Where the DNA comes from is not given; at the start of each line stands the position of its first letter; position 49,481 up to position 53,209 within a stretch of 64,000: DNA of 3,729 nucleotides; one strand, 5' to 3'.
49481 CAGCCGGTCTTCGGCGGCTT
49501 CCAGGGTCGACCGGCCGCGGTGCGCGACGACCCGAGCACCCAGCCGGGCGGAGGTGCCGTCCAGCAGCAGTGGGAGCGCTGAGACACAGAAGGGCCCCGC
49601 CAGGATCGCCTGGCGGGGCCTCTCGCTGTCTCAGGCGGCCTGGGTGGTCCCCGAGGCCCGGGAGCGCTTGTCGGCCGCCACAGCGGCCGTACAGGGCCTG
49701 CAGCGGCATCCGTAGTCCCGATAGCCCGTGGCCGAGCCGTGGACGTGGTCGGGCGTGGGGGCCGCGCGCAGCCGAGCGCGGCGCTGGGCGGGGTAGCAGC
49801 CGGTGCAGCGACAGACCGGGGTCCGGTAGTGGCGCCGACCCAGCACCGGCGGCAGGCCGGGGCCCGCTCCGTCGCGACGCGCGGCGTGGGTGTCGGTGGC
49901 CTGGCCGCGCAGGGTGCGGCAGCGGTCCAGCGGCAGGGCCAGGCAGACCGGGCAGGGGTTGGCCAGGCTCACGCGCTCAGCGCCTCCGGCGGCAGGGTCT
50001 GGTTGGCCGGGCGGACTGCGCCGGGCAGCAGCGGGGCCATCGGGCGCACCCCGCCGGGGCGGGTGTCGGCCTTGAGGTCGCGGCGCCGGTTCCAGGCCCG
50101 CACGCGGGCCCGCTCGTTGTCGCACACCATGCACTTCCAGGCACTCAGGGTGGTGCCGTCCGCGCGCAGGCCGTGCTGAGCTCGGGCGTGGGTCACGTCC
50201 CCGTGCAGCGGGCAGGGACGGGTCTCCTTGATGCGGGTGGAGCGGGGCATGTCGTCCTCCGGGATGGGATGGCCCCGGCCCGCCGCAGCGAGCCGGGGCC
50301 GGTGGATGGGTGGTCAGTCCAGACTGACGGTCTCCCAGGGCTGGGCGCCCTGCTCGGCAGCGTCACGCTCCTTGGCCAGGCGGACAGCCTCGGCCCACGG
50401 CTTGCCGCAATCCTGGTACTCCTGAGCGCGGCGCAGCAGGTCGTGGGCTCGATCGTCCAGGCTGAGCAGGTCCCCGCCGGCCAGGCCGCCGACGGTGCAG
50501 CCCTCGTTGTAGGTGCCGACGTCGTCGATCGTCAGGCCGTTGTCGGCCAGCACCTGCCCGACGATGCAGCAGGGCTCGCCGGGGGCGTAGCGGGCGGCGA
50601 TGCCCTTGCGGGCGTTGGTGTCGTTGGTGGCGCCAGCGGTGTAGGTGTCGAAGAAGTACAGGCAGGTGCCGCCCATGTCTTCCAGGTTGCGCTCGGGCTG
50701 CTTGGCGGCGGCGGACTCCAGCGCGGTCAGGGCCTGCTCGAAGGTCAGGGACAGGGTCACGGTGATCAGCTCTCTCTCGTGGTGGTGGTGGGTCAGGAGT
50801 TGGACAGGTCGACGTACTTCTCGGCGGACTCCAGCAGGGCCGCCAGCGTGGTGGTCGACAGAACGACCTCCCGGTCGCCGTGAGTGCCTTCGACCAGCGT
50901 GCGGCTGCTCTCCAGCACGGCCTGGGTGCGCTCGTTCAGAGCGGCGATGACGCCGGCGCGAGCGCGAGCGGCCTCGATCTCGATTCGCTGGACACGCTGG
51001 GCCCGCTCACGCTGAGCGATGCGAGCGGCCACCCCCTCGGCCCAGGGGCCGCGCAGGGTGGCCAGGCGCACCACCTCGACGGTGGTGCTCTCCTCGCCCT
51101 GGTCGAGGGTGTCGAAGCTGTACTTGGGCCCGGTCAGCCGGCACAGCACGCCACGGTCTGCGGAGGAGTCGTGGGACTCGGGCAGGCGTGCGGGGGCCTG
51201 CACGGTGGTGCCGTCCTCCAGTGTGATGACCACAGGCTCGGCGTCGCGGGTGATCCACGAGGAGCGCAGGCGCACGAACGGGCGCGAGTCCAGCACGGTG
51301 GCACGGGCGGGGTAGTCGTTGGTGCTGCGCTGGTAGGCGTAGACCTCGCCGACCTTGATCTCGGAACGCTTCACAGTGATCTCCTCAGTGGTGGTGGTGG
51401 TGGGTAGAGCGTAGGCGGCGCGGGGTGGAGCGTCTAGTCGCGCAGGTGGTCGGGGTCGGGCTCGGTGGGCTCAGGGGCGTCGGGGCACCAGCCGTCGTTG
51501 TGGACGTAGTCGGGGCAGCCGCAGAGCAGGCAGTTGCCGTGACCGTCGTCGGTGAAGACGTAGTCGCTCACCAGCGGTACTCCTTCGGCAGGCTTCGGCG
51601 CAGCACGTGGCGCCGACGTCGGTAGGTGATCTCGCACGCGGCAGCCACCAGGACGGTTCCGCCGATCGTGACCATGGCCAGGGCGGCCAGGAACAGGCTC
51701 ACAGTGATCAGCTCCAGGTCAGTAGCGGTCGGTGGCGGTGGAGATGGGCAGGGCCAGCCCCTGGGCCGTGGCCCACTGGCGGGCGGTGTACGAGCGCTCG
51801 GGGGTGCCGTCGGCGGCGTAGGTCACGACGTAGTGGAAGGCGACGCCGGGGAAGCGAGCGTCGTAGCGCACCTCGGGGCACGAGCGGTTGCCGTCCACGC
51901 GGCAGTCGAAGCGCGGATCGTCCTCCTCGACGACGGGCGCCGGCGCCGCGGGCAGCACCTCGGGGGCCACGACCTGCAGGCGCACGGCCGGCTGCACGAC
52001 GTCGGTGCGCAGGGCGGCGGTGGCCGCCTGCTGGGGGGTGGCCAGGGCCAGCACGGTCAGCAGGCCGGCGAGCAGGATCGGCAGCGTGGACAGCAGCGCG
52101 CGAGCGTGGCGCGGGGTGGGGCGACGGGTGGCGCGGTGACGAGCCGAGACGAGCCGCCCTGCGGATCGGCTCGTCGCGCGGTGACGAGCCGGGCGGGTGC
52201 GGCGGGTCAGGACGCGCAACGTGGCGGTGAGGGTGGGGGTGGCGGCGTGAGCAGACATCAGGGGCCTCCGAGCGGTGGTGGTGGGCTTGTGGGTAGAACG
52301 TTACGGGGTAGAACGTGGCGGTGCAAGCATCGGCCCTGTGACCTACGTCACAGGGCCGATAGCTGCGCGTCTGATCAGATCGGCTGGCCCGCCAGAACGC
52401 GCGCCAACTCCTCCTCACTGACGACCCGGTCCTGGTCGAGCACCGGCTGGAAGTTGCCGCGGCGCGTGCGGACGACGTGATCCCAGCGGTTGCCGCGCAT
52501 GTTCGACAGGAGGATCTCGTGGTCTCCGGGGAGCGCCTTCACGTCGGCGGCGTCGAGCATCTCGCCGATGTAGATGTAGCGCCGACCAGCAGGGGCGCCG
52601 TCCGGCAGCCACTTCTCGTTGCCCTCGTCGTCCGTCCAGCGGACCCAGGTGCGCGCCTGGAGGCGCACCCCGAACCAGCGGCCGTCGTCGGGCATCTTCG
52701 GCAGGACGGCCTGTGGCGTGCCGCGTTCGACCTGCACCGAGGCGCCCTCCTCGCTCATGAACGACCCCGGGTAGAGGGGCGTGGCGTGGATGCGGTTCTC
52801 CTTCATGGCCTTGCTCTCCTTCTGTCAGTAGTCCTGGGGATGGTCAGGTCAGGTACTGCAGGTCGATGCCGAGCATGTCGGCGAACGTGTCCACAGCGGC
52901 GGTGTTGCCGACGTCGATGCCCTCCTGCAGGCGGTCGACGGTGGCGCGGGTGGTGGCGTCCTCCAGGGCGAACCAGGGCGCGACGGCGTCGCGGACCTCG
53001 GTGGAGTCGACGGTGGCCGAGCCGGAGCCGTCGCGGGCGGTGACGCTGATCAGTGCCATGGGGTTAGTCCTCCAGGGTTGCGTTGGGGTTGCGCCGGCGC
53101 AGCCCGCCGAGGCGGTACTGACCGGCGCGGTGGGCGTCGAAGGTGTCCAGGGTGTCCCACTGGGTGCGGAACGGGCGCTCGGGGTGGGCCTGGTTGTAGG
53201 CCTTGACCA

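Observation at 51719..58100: Array of monocistronic leftward genes, each with the same promoter + palindromic operator cassette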

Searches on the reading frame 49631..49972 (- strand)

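Call 32: search_protein_families(library=pfam, proteins=[window:49631-49972:-], max_evalue=0.01)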
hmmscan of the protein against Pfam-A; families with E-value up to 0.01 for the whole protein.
window:49631-49972:- (113 aa): 0 families

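Call 79: search_protein_families(library=phrogs, proteins=[window:49631-49972:-], max_evalue=0.01)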
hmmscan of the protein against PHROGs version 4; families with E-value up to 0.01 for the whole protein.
window:49631-49972:- (113 aa): 5 families
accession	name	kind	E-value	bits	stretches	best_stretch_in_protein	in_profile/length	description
phrog_14857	-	DNA, RNA and nucleotide metabolism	2.3e-05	25.6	1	48-102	55-116/193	HTH DNA binding protein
phrog_38041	-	unknown function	0.00032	21.9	1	64-104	92-130/138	-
phrog_34332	-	unknown function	0.00046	21.4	1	76-104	49-77/84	-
phrog_8936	-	unknown function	0.0036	18.3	0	70-106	110-145/179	-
phrog_5500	-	unknown function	0.0047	17.8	1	7-35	17-45/72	-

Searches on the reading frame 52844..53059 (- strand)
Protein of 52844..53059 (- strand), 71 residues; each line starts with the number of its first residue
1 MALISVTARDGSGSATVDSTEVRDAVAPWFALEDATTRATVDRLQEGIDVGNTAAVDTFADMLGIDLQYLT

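Call 79: search_protein_families(library=phrogs, proteins=[window:52844-53059:-], max_evalue=0.01)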
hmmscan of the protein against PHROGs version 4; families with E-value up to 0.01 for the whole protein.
window:52844-53059:- (71 aa): 0 families
